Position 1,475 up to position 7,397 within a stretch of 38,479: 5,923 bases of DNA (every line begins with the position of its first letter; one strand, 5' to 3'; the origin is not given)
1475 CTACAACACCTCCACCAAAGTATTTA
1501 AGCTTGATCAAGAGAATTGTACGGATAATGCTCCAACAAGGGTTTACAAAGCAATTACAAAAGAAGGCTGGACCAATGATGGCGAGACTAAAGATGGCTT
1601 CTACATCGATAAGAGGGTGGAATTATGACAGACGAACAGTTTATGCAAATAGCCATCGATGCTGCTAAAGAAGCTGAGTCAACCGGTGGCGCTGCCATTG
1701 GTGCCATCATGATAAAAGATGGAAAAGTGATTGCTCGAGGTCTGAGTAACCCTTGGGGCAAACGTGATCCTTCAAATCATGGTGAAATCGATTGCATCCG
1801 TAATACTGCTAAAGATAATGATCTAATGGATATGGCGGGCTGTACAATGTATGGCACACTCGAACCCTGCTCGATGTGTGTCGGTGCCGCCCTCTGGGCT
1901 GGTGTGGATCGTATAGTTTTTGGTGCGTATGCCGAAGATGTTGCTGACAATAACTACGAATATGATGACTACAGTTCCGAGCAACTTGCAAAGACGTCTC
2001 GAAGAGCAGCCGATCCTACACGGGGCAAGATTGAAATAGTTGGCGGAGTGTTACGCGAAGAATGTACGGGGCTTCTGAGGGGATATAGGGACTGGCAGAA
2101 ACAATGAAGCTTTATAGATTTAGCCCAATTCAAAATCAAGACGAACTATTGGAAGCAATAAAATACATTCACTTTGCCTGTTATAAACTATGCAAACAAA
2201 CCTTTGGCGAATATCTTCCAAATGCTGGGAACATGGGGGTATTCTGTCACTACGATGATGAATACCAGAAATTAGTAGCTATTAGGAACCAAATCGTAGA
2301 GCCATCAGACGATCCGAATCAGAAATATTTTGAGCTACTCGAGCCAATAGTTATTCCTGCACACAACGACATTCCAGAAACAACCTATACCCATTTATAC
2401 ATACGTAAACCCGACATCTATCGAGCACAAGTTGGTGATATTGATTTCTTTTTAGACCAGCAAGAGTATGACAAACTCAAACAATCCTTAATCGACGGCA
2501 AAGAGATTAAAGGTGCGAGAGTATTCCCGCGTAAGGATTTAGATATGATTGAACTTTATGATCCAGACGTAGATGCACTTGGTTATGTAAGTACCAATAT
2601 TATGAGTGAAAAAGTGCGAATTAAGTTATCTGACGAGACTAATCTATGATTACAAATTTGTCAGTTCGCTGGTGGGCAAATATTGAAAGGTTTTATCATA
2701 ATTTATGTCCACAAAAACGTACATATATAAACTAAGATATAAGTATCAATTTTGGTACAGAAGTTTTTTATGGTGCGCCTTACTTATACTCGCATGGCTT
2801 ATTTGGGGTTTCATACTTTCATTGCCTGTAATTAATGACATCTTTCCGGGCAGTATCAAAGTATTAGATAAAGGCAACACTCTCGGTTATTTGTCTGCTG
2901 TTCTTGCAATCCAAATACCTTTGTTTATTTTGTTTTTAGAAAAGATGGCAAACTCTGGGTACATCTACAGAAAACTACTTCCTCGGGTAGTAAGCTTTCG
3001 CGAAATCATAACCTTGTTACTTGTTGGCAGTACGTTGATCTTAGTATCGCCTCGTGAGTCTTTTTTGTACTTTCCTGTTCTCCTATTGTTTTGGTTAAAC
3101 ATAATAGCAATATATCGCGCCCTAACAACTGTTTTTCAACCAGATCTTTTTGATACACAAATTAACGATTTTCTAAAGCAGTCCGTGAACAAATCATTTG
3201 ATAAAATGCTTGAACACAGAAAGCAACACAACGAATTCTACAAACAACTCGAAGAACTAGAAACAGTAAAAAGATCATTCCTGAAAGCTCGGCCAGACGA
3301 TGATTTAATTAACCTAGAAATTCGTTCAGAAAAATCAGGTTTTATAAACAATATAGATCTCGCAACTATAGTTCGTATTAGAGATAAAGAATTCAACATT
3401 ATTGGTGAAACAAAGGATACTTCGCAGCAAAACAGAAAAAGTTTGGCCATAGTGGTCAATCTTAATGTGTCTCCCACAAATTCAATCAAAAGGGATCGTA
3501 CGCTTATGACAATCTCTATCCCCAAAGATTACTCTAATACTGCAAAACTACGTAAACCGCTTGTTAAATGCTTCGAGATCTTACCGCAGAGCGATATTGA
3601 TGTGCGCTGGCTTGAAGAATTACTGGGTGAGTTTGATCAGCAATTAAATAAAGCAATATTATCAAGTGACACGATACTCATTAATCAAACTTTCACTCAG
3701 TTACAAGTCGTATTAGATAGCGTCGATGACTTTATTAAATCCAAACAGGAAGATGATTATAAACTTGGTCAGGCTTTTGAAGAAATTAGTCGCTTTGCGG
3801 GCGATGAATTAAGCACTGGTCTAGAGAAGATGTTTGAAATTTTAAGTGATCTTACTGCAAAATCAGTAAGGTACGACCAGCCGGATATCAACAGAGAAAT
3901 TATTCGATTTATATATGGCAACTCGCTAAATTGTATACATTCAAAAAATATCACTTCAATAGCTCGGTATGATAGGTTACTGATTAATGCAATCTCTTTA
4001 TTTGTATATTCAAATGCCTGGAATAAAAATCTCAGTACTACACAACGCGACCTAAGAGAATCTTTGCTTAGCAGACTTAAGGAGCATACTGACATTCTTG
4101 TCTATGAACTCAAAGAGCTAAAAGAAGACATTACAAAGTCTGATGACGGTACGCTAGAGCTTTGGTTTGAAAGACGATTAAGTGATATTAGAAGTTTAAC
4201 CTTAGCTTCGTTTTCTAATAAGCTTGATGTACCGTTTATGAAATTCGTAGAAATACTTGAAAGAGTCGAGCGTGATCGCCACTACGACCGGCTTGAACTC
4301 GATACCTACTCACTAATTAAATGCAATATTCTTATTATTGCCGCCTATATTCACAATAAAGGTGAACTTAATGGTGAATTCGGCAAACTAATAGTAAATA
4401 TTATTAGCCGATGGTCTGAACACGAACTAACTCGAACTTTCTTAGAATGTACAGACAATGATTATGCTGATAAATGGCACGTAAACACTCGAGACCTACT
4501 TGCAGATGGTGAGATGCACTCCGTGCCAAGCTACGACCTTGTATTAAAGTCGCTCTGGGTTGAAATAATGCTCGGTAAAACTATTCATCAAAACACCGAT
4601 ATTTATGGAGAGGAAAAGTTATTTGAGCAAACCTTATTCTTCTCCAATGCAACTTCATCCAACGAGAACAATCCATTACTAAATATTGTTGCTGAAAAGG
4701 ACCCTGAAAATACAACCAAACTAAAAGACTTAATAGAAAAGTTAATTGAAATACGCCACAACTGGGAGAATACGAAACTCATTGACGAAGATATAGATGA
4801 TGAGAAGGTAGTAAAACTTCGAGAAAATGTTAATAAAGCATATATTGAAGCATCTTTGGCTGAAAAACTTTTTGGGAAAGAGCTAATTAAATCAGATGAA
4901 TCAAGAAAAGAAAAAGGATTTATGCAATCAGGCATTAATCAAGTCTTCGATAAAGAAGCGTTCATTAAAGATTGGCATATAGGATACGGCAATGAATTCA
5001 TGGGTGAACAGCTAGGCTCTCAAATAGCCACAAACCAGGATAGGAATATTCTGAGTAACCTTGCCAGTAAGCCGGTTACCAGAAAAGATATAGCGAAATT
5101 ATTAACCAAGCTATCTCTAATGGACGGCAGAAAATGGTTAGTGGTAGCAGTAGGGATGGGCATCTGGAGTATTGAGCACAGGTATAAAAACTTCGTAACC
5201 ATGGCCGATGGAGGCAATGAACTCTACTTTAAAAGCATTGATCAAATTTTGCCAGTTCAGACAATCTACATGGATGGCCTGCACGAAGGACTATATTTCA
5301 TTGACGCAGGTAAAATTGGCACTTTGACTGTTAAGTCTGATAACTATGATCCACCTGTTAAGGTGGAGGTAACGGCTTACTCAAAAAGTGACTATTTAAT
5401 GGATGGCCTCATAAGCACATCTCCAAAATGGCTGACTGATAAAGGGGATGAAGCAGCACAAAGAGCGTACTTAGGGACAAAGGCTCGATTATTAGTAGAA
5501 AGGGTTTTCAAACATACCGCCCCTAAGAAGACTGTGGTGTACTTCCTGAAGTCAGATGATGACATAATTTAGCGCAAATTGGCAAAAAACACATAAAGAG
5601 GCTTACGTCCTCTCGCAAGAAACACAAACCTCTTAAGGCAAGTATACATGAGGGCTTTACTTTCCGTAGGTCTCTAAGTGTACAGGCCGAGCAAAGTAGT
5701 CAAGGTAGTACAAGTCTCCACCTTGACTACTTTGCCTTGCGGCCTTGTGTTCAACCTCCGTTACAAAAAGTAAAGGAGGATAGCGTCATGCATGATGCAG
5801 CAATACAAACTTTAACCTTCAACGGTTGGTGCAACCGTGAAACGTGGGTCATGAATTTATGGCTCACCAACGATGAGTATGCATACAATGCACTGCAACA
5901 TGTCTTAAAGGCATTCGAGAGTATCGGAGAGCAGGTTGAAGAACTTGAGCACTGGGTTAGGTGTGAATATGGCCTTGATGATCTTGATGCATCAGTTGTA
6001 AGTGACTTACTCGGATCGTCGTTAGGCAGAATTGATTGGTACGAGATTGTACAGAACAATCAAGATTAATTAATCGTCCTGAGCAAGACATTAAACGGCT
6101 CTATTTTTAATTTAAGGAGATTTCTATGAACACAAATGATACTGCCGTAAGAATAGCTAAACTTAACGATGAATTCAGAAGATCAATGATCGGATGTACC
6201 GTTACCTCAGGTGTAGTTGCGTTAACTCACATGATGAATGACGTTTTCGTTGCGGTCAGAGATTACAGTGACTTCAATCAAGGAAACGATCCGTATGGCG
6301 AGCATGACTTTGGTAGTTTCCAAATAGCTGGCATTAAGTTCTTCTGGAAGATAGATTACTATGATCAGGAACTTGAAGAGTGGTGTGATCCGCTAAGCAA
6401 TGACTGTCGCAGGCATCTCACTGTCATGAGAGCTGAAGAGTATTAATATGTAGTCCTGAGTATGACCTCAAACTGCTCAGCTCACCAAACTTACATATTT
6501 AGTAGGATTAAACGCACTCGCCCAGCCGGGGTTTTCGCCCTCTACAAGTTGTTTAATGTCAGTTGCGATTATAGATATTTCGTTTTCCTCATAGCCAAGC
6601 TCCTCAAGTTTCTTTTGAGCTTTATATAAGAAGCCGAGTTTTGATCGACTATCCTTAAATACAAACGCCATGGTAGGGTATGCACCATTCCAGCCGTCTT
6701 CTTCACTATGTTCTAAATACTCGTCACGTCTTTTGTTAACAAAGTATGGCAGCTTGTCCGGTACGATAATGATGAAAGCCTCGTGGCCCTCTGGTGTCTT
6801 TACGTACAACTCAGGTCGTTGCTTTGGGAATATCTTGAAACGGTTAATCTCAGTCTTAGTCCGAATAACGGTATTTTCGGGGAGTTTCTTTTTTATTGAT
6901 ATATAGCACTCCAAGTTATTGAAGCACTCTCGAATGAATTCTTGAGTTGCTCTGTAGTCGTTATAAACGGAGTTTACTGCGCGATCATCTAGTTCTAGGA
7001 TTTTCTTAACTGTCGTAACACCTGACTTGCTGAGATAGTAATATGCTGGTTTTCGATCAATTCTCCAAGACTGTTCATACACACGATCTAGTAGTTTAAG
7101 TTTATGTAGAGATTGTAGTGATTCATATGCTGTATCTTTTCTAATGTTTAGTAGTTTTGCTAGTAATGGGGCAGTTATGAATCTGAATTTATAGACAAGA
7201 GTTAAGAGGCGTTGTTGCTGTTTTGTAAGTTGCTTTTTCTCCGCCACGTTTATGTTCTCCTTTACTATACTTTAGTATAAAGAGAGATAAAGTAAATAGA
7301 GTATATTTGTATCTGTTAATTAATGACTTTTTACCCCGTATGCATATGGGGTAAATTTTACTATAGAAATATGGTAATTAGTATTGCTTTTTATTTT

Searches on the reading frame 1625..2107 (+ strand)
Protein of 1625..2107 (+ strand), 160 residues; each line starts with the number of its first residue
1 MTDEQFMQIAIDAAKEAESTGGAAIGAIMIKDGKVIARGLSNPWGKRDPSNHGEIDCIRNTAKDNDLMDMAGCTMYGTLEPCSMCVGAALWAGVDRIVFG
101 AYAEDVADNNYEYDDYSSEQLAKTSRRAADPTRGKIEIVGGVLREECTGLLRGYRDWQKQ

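Call 80: search_protein_families(library=phrogs, proteins=[window:1625-2107:+], max_evalue=0.001)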
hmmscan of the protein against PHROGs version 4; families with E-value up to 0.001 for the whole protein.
window:1625-2107:+ (160 aa): 3 families
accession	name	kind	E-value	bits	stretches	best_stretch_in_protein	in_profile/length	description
phrog_174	-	DNA, RNA and nucleotide metabolism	8.5e-15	56.2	1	1-101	115-225/384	dCMP deaminase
phrog_2369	-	DNA, RNA and nucleotide metabolism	2.4e-06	28.8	0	59-116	83-142/195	dCMP deaminase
phrog_18355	-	DNA, RNA and nucleotide metabolism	0.00032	21.7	1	66-99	14-47/52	deoxycytidinylate deaminase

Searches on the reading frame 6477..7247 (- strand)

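Call 80: search_protein_families(library=phrogs, proteins=[window:6477-7247:-], max_evalue=0.001)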
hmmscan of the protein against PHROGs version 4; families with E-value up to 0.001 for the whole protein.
window:6477-7247:- (256 aa): 1 family
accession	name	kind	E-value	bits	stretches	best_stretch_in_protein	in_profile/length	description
phrog_678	-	DNA, RNA and nucleotide metabolism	0.00048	20.8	1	4-165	68-222/346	replication initiation O-like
